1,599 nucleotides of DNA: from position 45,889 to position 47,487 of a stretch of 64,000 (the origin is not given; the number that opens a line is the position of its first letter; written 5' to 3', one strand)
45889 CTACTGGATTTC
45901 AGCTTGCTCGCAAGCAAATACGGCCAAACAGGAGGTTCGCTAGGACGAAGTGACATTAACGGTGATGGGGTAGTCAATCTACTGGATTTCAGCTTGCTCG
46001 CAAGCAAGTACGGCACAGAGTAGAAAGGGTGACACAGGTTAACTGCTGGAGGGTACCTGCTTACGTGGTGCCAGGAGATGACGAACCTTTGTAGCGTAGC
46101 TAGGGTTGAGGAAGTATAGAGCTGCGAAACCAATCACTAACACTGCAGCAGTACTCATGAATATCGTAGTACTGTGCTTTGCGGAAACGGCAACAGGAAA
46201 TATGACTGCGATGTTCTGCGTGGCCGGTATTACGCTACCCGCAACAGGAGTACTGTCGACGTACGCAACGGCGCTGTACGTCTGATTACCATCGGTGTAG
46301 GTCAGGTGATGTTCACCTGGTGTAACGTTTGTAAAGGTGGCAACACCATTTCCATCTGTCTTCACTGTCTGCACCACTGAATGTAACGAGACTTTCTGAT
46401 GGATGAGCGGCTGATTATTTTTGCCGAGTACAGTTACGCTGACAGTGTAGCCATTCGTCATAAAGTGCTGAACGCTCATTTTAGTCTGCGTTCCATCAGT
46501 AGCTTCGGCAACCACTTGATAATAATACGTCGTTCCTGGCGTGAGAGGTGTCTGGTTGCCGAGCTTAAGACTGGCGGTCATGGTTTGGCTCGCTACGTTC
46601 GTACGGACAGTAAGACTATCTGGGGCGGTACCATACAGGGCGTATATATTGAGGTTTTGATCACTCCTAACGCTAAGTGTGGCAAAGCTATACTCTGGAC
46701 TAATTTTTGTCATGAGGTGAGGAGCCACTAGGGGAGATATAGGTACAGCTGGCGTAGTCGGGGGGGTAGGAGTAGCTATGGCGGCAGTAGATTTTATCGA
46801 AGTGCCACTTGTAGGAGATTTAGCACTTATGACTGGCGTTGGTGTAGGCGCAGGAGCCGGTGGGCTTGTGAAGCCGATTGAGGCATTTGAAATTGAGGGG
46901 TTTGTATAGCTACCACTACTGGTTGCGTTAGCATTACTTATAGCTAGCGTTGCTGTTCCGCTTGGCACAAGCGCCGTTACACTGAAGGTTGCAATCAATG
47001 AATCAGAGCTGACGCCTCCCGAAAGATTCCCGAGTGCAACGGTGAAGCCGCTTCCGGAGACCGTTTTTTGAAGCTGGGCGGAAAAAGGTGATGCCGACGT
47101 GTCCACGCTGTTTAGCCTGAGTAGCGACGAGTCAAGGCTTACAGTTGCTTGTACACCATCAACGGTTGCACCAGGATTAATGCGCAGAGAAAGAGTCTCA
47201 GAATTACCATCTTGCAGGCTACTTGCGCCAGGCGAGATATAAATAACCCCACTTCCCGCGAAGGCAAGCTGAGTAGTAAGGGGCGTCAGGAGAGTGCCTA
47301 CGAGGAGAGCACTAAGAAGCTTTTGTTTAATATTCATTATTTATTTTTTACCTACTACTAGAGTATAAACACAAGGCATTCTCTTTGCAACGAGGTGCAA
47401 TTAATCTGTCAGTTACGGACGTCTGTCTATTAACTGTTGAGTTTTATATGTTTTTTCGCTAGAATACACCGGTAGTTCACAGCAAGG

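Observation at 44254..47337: Dockerin-tagged S53 protease and a membrane-anchored cohesin-like protein as a convergent pair between 16S and 23S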

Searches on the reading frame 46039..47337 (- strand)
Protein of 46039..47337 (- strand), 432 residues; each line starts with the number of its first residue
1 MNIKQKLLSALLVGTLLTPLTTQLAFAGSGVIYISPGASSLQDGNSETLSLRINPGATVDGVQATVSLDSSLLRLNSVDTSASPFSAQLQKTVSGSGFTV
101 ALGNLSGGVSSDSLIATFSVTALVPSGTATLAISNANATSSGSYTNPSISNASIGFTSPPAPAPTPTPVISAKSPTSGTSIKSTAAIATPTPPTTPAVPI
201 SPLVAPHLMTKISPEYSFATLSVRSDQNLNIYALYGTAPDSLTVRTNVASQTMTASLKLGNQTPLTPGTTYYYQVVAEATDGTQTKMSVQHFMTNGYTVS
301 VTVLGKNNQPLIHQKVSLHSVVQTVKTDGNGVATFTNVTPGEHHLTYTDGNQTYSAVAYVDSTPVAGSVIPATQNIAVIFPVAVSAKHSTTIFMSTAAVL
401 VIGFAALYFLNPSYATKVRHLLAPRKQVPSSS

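Call 4: search_protein_families(library=pfam, proteins=[window:46039-47337:-], max_evalue=1)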
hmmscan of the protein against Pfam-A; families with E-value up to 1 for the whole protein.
window:46039-47337:- (432 aa): 5 families
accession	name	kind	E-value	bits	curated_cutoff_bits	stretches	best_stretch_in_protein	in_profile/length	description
PF13620.12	CarboxypepD_reg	-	6e-05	23.7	32.3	1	298-349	1-56/82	Carboxypeptidase regulatory-like domain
PF16656.11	Pur_ac_phosph_N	-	0.00083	20.3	30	1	229-287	26-86/93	Purple acid Phosphatase, N-terminal domain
PF17802.7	SpaA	-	0.0096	16.5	23.1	1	316-350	31-61/91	Prealbumin-like fold domain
PF17210.9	SdrD_B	-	0.056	14.1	29.7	1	319-354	36-71/112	SdrD B-like domain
PF00041.27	fn3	-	0.31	11.7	25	1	247-287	42-77/84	Fibronectin type III domain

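Call 5: search_protein_families(library=ncbifam, proteins=[window:46039-47337:-], max_evalue=1)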
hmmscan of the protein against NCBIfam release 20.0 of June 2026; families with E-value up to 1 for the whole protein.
window:46039-47337:- (432 aa): 0 families

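Call 8: search_solved_structures(query=window:46039-47337:-, max_evalue=10, show_alignments=2)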
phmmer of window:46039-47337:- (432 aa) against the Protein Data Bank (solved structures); distinct sequences matched with E-value up to 10: 2.
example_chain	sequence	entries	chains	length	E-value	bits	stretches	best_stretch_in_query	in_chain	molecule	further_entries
1yr2_A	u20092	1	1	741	2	10.8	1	160-230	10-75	prolyl oligopeptidase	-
4rwt_C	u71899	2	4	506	6.6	9.1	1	158-284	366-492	Leiomodin-2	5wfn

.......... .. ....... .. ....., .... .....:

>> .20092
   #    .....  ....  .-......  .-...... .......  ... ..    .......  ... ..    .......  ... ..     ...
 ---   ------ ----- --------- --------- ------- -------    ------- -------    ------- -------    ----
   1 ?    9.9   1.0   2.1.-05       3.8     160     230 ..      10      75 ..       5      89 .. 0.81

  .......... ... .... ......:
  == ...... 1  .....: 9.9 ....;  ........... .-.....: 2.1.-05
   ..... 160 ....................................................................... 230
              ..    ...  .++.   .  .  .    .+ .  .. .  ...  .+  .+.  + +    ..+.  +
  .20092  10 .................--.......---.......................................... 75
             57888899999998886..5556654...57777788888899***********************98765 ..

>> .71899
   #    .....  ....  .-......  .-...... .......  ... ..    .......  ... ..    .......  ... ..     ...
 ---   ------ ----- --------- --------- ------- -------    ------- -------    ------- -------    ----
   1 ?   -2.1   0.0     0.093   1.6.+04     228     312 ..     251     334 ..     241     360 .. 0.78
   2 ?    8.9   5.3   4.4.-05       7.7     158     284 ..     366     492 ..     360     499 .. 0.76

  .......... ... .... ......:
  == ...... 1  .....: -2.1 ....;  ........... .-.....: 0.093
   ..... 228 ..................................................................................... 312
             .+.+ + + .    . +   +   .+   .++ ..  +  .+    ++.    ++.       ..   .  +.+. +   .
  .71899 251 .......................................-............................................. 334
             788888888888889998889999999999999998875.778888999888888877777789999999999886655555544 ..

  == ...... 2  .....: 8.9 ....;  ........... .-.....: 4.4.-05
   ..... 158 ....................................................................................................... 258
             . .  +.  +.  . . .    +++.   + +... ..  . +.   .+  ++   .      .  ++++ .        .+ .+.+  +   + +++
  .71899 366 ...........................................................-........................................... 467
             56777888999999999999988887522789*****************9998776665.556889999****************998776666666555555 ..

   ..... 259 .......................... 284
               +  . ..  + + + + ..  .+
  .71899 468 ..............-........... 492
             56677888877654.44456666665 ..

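Call 9: find_homologous_proteins(query=window:46039-47337:-, max_evalue=0.001)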
Query window:46039-47337:- (432 aa): 41 proteins with E <= 0.001 among 8000 candidates.
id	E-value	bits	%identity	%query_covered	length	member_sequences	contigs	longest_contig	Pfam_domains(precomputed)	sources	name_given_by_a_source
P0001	6.3e-263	890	100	100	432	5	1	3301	-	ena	-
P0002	8.2e-165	567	67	100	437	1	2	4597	PF13620.13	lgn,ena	-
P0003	4.3e-163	561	66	99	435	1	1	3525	PF13620.13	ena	-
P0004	3.5e-121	423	55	97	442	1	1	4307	PF13620.13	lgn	-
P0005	3.1e-107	377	52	95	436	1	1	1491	PF13620.13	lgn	-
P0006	8.4e-107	376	54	89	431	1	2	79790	-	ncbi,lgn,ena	-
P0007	9.4e-103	363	50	89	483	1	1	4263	PF00963.25,PF13620.13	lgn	-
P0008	4.1e-101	357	48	99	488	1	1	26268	PF13620.13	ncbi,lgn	-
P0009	8.2e-100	353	52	88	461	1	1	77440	-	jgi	jgi:hypothetical protein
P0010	2.1e-93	332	48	98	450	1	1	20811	PF00963.25,PF13620.13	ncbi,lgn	-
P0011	3.4e-91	324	48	95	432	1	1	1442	PF00963.25,PF13620.13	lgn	-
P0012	4.3e-91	324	68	36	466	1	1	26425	PF00963.25,PF13620.13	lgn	-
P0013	3.9e-89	318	62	38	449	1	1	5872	PF00963.25,PF13620.13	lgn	-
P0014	4.2e-89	318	47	98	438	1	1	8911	-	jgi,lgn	jgi:hypothetical protein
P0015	4.7e-85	304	50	84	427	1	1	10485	PF13620.13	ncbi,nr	ncbi:MAG TPA: hypothetical protein VLG27_04700 [Candidatus Saccharimonadia bacterium]|nr:hypothetica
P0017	1.2e-70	257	42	94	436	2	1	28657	-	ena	-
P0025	2.0e-58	217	38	84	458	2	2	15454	PF00963.25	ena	-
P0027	3.4e-56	209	37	88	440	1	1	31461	PF00963.25,PF13620.13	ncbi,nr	ncbi:MAG TPA: cohesin domain-containing protein [Candidatus Saccharimonadales bacterium]|nr:cohesin 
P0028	4.9e-56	209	38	83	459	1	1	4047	PF00963.25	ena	-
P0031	3.4e-54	203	41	37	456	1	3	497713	PF13620.13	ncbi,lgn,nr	ncbi:MAG TPA: cohesin domain-containing protein [Candidatus Saccharimonadales bacterium]|nr:cohesin 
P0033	9.2e-51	191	38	85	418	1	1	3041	PF13715.13,PF00963.25,PF13620.13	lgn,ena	-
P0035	5.8e-50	189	39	88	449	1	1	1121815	-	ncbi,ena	-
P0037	1.4e-40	158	33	81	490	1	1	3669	PF00963.25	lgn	-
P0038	2.3e-40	157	32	81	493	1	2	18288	PF00963.25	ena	-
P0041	2.0e-17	82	27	72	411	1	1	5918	-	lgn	-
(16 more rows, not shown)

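Call 13: search_protein_families(library=pfam, alignment_id=A1, max_evalue=0.01)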
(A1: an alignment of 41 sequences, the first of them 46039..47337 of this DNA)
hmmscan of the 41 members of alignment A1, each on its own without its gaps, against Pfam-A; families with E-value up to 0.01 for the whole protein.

A. member 1, window:46039-47337:- (432 aa): 3 families
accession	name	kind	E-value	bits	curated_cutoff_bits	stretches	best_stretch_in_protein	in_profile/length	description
PF13620.12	CarboxypepD_reg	-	6e-05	23.7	32.3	1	298-349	1-56/82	Carboxypeptidase regulatory-like domain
PF16656.11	Pur_ac_phosph_N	-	0.00083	20.3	30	1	229-287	26-86/93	Purple acid Phosphatase, N-terminal domain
PF17802.7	SpaA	-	0.0096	16.5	23.1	0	316-350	31-61/91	Prealbumin-like fold domain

B. families by the number of members that match (of 41 scanned): 18 families
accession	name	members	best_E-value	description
PF13620.12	CarboxypepD_reg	28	8.4e-08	Carboxypeptidase regulatory-like domain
PF24025.1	Ig_DR_A0283-like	17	7.8e-06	DR_A0283-like, Ig-like domain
PF00963.24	Cohesin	16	7.4e-10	Cohesin domain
PF16656.11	Pur_ac_phosph_N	10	1.1e-05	Purple acid Phosphatase, N-terminal domain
PF02369.22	Big_1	7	0.00022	Bacterial Ig-like domain (group 1)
PF17789.7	MG4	7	0.00038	Macroglobulin domain MG4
PF13715.12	CarbopepD_reg_2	6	2.7e-07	CarboxypepD_reg-like domain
PF17802.7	SpaA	6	0.0013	Prealbumin-like fold domain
PF17210.9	SdrD_B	4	0.0047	SdrD B-like domain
PF16655.11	PhoD_N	4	0.0055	PhoD-like phosphatase, N-terminal domain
PF25788.1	Ig_Rha78A_N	3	0.002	Rha78A-like, N-terminal immunoglobulin domain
PF00041.27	fn3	3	0.0025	Fibronectin type III domain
PF09430.16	EMC7_beta-sandw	1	0.0002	ER membrane protein complex subunit 7, beta-sandwich domain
PF02009.21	RIFIN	1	0.0009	Rifin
PF15102.11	TMEM154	1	0.001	TMEM154 protein family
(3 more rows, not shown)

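Call 14: search_solved_structures(query=A1, max_evalue=1, show_alignments=2)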
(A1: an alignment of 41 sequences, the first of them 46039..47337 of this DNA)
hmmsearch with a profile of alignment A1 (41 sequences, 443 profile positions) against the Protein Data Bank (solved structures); distinct sequences matched with E-value up to 1: 11.
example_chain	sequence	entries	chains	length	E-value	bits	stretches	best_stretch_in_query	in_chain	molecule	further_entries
9c7v_B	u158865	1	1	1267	0.0035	19.5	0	333-353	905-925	BOS complex subunit NOMO2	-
9k1u_D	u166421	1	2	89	0.0085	18.3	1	322-371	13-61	Serine/threonine protein kinase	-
8sqx_A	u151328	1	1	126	0.024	16.8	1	330-363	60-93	Putative surface anchored protein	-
8q6t_I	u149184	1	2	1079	0.029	16.5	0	247-297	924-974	Titin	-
5fx8_U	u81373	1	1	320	0.085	15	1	299-368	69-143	ZONADHESIN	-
4zk9_A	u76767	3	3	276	0.18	13.9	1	161-281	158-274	Chemokine binding protein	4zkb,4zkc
6vwa_A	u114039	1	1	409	0.23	13.5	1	149-223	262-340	K+/Cl-Cotransporter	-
4v4c_B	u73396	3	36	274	0.3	13.2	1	322-373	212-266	Pyrogallol hydroxytransferase small subunit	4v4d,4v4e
1x5l_A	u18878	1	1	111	0.31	13.1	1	240-294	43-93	Ephrin type-A receptor 8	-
1x5f_A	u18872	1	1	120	0.35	12.9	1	253-296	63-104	Neogenin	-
7y8h_A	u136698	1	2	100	0.79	11.8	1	219-303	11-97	Down Syndrome Cell Adhesion Molecules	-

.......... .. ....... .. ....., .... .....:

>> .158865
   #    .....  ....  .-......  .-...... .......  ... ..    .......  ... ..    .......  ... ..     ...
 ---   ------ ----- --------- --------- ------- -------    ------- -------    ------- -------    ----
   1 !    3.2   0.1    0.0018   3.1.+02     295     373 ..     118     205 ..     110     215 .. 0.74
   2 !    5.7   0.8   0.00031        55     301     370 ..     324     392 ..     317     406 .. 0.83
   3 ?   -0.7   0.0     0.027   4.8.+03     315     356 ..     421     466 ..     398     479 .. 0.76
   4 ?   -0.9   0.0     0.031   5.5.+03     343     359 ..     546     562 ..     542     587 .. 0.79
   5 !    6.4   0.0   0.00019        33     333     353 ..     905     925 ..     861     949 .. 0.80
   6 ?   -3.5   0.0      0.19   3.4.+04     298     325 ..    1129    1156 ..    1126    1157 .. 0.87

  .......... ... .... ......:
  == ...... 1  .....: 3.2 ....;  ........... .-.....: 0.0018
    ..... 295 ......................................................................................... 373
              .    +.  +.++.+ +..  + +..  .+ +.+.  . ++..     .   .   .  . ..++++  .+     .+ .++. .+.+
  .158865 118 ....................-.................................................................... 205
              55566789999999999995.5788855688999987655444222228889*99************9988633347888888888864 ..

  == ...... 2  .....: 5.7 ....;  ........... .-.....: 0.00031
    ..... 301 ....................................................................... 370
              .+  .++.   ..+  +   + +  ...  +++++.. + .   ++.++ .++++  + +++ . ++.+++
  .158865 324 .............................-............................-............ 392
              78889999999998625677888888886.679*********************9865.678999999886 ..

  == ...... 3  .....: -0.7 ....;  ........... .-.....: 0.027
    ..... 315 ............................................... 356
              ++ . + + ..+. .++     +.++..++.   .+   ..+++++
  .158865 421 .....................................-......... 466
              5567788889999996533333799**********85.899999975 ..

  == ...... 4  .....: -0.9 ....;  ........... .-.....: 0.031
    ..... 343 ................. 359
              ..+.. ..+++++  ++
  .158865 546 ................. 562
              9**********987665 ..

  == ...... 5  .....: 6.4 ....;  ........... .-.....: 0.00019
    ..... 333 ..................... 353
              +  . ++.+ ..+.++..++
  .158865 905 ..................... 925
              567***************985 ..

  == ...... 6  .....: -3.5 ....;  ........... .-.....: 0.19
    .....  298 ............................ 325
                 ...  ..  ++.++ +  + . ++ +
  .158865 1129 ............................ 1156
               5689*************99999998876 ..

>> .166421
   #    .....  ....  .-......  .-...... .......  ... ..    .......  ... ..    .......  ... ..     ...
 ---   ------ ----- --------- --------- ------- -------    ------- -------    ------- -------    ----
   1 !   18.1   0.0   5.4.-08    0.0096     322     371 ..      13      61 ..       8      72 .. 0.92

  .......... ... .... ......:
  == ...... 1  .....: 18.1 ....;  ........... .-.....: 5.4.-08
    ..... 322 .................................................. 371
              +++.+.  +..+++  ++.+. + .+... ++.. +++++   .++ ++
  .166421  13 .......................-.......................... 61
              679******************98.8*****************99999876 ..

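Call 15: find_encoding_contigs(protein=P0035, flank=8000, max_places=2)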
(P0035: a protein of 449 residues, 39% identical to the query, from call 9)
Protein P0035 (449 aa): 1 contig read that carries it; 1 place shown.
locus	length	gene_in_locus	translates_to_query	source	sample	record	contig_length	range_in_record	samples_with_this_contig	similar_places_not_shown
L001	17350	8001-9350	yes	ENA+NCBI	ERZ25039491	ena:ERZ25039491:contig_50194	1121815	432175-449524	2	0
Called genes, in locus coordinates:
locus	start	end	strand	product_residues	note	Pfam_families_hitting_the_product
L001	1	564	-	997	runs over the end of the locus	-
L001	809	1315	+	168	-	PF18895:T4SS_pilin (weak)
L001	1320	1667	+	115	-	PF18895:T4SS_pilin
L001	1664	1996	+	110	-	PF18895:T4SS_pilin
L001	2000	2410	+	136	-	PF18895:T4SS_pilin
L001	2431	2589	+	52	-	-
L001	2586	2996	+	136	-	PF18895:T4SS_pilin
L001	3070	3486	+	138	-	PF04956:TrbC (weak), PF18895:T4SS_pilin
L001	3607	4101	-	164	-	PF00011:HSP20, PF17886:ArsA_HSP20 (weak)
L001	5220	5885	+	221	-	-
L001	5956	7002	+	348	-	PF02685:Glucokinase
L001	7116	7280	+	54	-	-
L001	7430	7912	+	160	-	-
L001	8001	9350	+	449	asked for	-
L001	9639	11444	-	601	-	PF00041:fn3, PF00404:Dockerin_1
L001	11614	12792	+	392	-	-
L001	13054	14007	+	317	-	-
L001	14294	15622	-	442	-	PF00150:Cellulase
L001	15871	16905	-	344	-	PF13784:Fic_N, PF02661:Fic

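Call 16: find_encoding_contigs(protein=P0006, flank=8000, max_places=2)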
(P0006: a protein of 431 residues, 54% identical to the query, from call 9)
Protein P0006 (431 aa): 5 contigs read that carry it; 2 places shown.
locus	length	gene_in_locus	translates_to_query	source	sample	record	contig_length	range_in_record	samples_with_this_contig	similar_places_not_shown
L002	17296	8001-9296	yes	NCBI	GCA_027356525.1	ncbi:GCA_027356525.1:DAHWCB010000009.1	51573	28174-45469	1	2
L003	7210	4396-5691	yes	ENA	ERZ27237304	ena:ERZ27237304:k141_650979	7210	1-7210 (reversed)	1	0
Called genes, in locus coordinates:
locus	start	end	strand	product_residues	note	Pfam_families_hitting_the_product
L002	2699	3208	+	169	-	-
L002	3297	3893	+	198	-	-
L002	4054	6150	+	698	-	-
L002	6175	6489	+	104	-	-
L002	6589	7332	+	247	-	PF00483:NTP_transferase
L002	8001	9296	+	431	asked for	-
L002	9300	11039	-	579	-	PF00041:fn3 (faint), PF00404:Dockerin_1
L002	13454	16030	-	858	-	PF00521:DNA_topoisoIV, PF03989:DNA_gyraseA_C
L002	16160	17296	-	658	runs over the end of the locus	PF02518:HATPase_c, PF00204:DNA_gyraseB, PF01751:Toprim, PF00986:DNA_gyraseB_C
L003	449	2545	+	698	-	-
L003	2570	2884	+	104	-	-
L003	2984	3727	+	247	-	PF00483:NTP_transferase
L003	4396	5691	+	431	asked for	-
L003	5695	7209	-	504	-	?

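Call 17: find_encoding_contigs(protein=P0031, flank=8000, max_places=2)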
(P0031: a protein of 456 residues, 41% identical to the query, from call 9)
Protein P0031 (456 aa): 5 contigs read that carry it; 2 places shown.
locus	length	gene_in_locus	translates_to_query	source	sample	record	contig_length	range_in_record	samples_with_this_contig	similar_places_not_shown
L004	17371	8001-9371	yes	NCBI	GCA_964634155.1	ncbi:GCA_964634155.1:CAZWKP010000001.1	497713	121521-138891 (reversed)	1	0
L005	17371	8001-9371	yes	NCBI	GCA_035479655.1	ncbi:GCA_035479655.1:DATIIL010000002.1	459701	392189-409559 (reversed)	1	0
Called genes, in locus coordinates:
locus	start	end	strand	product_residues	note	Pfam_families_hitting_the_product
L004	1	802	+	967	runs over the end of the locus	PF00133:tRNA-synt_1, PF09334:tRNA-synt_1g (weak), PF08264:Anticodon_1, PF19302:DUF5915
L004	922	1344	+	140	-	-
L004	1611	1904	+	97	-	-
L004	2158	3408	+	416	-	PF08245:Mur_ligase_M, PF02875:Mur_ligase_C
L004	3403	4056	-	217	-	PF01177:Asp_Glu_race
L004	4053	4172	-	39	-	-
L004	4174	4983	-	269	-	PF00763:THF_DHG_CYH, PF02882:THF_DHG_CYH_C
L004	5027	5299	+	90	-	PF02467:Whib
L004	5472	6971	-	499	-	-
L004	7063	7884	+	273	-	PF01978:TrmB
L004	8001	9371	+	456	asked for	PF13620:CarboxypepD_reg (weak)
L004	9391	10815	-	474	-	PF00404:Dockerin_1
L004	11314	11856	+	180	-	PF06821:Ser_hydrolase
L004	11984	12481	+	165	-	PF08002:DUF1697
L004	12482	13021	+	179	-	PF00293:NUDIX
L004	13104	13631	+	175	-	-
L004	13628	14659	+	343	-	-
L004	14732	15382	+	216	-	PF00027:cNMP_binding, PF13545:HTH_Crp_2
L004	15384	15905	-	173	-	PF01243:PNPOx_N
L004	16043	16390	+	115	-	-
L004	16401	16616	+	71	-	PF18893:DUF5652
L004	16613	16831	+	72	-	PF04024:PspC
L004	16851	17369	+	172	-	-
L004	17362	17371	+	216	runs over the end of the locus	-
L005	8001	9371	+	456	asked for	PF13620:CarboxypepD_reg (weak)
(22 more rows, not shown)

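Call 19: predict_structure(alignment_id=A1)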
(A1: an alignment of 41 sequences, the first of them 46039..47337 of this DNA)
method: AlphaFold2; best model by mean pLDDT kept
length: 432 residues; sequences in the alignment: 41
mean_pLDDT: 84.2   pTM: 0.50
mean pLDDT of the five models: 84.2, 82.9, 82.7, 81.3, 80.8
residues with pLDDT >= 90: 237; 70-90: 119; 50-70: 44; < 50: 32
segments of 3 or more residues with pLDDT < 50: 20-27, 172-191
pLDDT, mean of each block of 10 residues (from residue 1): 74 67 51 92 94 92 97 97 94 95 89 96 92 95 87 88 75 45 42 53 85 95 97 97 96 96 92 97 96 94 91 93 94 94 90 88 66 81 60 84 88 75 64 44
secondary structure, 60 per line:
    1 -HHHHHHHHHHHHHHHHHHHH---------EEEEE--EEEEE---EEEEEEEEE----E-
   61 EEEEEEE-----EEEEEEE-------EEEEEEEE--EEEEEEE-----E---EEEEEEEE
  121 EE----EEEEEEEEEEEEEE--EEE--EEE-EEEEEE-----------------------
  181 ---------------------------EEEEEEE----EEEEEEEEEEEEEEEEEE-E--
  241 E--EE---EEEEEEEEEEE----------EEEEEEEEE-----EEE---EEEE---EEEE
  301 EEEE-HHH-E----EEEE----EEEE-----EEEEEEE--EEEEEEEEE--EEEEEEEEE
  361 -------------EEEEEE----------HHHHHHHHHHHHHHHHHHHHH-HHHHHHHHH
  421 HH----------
elements in order: H2-21 E31-35 E38-42 E46-54 E61-67 E73-79 E87-94 E97-103 E113-122 E127-140 E143-145 E148-150 E152-157 E208-214 E219-236 E249-259 E270-278 E284-286 E290-293 E297-304 E315-318 E323-326 E332-338 E341-349 E352-360 E374-379 H390-410 H412-422

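Call 22: fold_search(model_id=the predicted structure, library=pdb)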
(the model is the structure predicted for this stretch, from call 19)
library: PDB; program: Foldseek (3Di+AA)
matches with E <= 10: 1997; with E <= 0.001: 254
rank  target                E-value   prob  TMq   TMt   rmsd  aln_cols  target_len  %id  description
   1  2w1n                  5.7e-10  1.00  0.25  0.44  20.7       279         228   12  cohesin and fibronectin type-III double module construct from the Clostridium perfringens glycoside hydrolase GH84C (released 2009-02-03)
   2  6kgf_A                1.6e-08  1.00  0.27  0.77   2.5       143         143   15  Crystal structure of CaDoc0917(R16D)-CaCohA2 complex at pH 8.2 (released 2020-07-08)
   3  4fl4_I                1.8e-08  1.00  0.26  0.36  19.3       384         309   10  Scaffoldin conformation and dynamics revealed by a ternary complex from the Clostridium thermocellum cellulosome (released 2012-06-27)
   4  6kgf_C                2.1e-08  1.00  0.28  0.74   2.6       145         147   14  Crystal structure of CaDoc0917(R16D)-CaCohA2 complex at pH 8.2 (released 2020-07-08)
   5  6kge_A                2.5e-08  1.00  0.27  0.77   2.6       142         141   15  Crystal structure of CaDoc0917(R16D)-CaCohA2 complex at pH 5.5 (released 2020-07-08)
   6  2xdh                  3.8e-08  1.00  0.26  0.77   2.8       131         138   14  Non-cellulosomal cohesin from the hyperthermophilic archaeon Archaeoglobus fulgidus (released 2010-05-26)
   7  6kgc_A                4.2e-08  1.00  0.27  0.75   2.8       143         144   15  Crystal structure of CaDoc0917(R49D)-CaCohA2 complex at pH 5.4 (released 2020-07-08)
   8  3rkp_B                4.6e-08  1.00  0.16  0.20  29.8       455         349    8  Crystal structure of BcpA*(D312A), the major pilin subunit of Bacillus cereus (released 2012-05-30)
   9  6kgd_A                4.9e-08  1.00  0.27  0.74   2.9       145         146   14  Crystal structure of CaDoc0917(R49D)-CaCohA2 complex at pH 8.0 (released 2020-07-08)
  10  4fl4_C                4.9e-08  1.00  0.27  0.37  19.7       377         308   11  Scaffoldin conformation and dynamics revealed by a ternary complex from the Clostridium thermocellum cellulosome (released 2012-06-27)
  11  4fl4_L                6.3e-08  1.00  0.27  0.37  23.9       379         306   10  Scaffoldin conformation and dynamics revealed by a ternary complex from the Clostridium thermocellum cellulosome (released 2012-06-27)
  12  3kcp_A                1.3e-07  1.00  0.26  0.36  21.4       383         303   11  Crystal structure of interacting Clostridium thermocellum multimodular components (released 2010-02-09)
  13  5lxv_A                2.0e-07  1.00  0.26  0.60   4.2       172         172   13  Crystal structure of Ruminococcus flavefaciens scaffoldin C cohesin in complex with a dockerin from an uncharacterized (released 2016-10-19)
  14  4ums                  2.5e-07  1.00  0.27  0.69   3.3       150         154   13  The crystal structure of the seventh ScaB type I cohesin from Pseudobacteroides cellulosolvens (released 2015-05-06)
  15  3kpt_B                3.4e-07  1.00  0.17  0.20  30.0       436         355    9  Crystal structure of BcpA, the major pilin subunit of Bacillus cereus (released 2009-11-24)
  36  3ul4_A                4.4e-06  1.00  0.26  0.74   2.7       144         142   11  Crystal structure of Coh-OlpA(Cthe_3080)-Doc918(Cthe_0918) complex: A novel type I Cohesin-Dockerin complex from Clost (released 2012-11-28)
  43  1aoh_B                1.1e-05  1.00  0.27  0.73   2.7       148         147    9  SINGLE COHESIN DOMAIN FROM THE SCAFFOLDING PROTEIN CIPA OF THE CLOSTRIDIUM THERMOCELLUM CELLULOSOME (released 1998-07-08)
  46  1aoh_A                1.4e-05  1.00  0.24  0.65   3.8       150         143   12  SINGLE COHESIN DOMAIN FROM THE SCAFFOLDING PROTEIN CIPA OF THE CLOSTRIDIUM THERMOCELLUM CELLULOSOME (released 1998-07-08)
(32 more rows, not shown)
